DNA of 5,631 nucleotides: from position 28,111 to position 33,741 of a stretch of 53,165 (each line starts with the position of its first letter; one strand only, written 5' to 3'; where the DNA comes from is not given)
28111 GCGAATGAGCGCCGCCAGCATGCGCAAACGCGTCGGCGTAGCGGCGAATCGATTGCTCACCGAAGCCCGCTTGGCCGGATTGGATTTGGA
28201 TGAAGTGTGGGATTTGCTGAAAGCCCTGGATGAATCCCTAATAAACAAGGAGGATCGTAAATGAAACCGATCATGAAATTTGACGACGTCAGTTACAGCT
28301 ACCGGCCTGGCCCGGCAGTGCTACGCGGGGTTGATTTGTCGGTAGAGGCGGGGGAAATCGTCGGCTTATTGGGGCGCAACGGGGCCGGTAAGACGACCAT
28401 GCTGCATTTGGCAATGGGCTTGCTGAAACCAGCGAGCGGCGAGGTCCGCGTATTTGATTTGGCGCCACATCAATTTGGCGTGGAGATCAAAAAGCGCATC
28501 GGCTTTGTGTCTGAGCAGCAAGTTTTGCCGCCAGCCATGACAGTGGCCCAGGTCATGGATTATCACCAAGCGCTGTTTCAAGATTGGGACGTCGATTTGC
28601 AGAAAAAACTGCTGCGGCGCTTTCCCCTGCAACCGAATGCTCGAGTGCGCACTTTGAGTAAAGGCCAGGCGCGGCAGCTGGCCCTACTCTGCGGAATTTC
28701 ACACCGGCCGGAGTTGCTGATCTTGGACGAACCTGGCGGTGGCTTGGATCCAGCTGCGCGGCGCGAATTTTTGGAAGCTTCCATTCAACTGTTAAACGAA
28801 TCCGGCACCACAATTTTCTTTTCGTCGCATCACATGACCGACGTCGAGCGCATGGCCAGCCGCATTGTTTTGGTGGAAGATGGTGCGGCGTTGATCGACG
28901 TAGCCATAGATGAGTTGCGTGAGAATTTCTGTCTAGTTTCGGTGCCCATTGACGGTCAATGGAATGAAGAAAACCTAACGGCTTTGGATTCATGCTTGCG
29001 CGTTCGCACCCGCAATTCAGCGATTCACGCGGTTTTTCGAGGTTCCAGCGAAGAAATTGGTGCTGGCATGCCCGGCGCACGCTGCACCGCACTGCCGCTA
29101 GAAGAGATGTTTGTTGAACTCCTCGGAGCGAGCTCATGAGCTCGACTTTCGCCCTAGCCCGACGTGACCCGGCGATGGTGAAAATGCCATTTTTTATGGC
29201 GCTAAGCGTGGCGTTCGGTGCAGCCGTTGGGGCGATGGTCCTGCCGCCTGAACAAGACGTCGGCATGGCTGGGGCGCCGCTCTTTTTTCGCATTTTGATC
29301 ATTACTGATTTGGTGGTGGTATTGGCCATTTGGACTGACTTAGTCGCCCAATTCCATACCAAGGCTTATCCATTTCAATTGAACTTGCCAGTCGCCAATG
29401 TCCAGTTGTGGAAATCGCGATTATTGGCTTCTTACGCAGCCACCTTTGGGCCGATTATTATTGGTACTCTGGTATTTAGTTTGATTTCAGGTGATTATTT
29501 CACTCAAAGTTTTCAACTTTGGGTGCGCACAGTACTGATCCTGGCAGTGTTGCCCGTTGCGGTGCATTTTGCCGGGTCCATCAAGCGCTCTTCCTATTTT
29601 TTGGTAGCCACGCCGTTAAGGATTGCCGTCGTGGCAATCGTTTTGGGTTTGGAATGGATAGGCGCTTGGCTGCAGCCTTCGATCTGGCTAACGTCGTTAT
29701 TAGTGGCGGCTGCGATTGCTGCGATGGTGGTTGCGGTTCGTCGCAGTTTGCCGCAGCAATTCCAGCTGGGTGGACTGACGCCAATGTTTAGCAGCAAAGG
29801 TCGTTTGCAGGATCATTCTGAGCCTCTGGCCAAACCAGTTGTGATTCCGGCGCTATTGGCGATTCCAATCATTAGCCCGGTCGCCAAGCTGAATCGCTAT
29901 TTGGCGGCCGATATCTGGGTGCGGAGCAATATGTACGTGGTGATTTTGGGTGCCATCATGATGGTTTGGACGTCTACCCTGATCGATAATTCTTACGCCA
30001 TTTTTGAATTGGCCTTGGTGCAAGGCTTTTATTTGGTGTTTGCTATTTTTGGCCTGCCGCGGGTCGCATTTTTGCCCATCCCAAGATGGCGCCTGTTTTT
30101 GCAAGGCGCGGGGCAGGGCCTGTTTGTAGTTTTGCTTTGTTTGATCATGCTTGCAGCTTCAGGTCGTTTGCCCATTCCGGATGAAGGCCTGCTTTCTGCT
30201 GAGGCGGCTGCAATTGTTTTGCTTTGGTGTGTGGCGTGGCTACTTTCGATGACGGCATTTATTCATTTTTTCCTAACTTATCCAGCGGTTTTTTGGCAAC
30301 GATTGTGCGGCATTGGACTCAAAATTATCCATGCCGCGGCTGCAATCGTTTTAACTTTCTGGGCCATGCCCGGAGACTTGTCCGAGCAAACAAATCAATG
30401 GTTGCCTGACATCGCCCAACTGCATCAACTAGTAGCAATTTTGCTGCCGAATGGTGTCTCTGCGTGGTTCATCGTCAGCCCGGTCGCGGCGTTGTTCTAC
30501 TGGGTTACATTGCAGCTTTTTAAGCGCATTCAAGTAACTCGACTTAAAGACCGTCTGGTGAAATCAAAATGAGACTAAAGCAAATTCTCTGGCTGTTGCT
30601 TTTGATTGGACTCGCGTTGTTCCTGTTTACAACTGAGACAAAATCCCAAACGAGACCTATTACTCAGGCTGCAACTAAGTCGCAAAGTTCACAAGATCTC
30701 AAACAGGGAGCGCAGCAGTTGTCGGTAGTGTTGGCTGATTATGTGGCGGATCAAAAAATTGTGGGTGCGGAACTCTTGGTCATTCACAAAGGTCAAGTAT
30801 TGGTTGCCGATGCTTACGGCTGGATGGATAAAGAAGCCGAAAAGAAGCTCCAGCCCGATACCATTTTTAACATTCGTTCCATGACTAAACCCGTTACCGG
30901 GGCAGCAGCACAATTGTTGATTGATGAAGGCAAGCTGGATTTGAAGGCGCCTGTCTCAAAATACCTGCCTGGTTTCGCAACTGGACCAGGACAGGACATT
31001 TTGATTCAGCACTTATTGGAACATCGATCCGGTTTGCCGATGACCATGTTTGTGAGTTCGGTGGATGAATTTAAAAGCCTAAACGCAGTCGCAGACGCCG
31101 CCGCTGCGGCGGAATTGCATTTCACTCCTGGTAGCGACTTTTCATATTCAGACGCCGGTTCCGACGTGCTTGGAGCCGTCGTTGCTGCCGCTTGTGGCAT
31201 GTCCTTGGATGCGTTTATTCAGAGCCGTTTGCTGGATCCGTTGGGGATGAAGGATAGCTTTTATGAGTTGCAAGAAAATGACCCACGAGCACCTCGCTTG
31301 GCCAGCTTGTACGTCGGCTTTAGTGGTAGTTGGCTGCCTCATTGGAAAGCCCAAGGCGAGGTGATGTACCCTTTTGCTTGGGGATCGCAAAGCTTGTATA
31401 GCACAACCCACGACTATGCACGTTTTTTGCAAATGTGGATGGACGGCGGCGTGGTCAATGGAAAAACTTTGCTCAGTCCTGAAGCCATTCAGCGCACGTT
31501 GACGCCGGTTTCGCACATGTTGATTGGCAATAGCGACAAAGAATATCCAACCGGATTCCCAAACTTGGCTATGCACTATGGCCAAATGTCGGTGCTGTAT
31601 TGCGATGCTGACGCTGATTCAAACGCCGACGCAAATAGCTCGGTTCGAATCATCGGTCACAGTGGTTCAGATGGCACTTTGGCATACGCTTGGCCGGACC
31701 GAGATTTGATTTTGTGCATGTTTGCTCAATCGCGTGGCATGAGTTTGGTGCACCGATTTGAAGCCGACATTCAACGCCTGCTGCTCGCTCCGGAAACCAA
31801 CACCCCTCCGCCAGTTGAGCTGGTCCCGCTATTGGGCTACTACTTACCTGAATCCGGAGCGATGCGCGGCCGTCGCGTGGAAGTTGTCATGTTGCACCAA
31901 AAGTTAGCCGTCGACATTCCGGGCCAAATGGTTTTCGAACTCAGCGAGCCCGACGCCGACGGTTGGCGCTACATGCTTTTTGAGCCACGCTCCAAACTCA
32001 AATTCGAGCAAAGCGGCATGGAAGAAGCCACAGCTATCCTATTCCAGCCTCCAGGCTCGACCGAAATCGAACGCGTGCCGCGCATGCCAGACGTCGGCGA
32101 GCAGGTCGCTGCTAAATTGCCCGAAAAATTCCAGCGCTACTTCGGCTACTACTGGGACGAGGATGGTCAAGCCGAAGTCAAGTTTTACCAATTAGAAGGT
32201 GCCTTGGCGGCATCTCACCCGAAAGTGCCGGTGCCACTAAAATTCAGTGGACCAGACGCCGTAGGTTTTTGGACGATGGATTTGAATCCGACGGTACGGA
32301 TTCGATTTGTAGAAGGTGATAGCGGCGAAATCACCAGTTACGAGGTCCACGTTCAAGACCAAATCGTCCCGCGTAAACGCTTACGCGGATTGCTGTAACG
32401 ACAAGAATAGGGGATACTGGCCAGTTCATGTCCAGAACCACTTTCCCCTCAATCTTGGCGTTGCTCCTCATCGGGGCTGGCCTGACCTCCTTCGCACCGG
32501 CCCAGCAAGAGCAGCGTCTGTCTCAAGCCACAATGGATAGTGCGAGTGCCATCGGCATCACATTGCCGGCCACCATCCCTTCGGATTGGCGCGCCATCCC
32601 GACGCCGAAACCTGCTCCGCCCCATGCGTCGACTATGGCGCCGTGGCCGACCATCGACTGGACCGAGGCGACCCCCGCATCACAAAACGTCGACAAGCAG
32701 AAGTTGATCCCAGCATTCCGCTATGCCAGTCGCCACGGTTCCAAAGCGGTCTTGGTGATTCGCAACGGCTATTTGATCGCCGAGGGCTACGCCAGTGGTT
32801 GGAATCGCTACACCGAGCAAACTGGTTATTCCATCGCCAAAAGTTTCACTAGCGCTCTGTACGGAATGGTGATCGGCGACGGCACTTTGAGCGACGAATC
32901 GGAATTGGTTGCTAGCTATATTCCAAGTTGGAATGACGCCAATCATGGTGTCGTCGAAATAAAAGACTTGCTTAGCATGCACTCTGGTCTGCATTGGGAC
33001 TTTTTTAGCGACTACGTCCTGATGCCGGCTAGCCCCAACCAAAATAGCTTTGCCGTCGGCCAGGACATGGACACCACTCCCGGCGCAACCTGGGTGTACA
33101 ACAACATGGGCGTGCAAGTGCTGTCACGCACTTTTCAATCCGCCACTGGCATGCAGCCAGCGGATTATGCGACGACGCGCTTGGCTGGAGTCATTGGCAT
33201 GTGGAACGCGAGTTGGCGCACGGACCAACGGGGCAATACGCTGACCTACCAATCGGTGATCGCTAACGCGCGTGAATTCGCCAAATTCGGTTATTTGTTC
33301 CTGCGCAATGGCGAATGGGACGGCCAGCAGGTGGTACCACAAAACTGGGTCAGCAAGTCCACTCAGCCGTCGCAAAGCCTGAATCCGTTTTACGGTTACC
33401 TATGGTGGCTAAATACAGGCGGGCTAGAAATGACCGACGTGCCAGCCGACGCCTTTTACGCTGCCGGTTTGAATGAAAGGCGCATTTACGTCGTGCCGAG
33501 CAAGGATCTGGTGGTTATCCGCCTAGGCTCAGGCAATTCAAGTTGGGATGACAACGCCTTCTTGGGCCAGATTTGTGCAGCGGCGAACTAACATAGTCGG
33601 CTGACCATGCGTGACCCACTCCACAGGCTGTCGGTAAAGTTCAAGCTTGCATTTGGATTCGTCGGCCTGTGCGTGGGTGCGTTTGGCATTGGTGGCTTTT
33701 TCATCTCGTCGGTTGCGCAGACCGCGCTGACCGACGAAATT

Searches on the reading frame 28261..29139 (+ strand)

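Call 53: search_protein_families(library=pfam, proteins=[window:28261-29139:+], max_evalue=0.00001)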
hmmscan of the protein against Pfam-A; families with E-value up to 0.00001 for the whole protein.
window:28261-29139:+ (292 aa): 2 families
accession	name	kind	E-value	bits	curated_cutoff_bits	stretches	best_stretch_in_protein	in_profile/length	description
PF00005.33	ABC_tran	-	1.2e-24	87.9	25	1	21-158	1-135/137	ABC transporter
PF13304.12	AAA_21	-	4.3e-09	37.3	27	1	128-191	234-299/304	AAA domain, putative AbiEii toxin, Type IV TA system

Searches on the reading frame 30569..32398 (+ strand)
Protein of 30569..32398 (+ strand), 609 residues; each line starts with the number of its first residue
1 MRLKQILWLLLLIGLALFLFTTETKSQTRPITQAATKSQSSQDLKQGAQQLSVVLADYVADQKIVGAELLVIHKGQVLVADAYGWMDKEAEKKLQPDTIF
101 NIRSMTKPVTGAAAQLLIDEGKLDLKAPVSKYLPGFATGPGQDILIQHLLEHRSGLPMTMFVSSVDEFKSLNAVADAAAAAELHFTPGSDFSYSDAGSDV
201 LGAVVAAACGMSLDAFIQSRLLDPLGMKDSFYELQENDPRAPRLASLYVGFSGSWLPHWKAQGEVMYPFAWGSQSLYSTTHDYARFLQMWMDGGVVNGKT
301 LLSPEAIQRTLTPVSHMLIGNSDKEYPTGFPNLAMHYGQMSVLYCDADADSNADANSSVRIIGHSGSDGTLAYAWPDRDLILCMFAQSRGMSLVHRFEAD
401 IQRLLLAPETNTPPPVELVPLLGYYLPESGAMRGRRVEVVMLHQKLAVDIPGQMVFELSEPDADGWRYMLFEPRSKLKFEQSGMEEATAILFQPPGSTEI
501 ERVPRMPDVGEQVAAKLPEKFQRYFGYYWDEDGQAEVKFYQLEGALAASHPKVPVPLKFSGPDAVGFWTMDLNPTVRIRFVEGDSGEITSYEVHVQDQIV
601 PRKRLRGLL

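Call 74: search_protein_families(library=pfam, proteins=[window:30569-32398:+], max_evalue=0.0001)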
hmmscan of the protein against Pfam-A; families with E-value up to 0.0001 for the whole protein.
window:30569-32398:+ (609 aa): 1 family
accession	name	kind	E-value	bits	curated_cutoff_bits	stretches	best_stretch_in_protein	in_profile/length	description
PF00144.29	Beta-lactamase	-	1.7e-59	202.1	27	1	55-391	5-313/329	Beta-lactamase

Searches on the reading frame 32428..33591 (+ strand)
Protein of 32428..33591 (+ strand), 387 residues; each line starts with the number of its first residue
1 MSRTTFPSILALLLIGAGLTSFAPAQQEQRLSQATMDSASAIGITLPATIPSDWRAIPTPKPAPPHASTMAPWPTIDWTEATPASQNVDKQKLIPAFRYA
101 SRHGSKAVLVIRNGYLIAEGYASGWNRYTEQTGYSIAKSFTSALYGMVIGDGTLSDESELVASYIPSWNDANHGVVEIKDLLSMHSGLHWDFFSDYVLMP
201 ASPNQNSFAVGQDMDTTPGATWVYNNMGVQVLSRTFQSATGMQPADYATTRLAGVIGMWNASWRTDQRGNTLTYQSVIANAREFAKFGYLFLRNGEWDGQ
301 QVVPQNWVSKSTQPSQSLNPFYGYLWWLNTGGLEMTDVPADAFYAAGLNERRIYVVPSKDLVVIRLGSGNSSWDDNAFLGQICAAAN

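Call 3: search_protein_families(library=pfam, proteins=[window:32428-33591:+])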
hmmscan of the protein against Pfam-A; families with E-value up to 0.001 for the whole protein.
window:32428-33591:+ (387 aa): 1 family
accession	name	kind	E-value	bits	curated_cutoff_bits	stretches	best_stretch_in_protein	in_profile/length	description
PF00144.29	Beta-lactamase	-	8e-19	68.4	27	1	105-372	16-313/329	Beta-lactamase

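Call 4: search_protein_families(library=ncbifam, proteins=[window:32428-33591:+])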
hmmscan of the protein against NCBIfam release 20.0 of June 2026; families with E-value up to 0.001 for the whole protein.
window:32428-33591:+ (387 aa): 3 families
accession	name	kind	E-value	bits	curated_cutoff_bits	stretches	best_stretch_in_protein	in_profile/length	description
NF045925.1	3-sucCA_synth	equivalog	4.6e-26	91.3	800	1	106-364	58-307/498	3-succinylated cholic acid synthase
NF009622.0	PRK13128.1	equivalog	3.8e-05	22.4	443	1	107-266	26-195/518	D-aminopeptidase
NF038269.1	lipase_LipE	equivalog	6.4e-05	22.2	750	0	275-320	278-323/407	lipase LipE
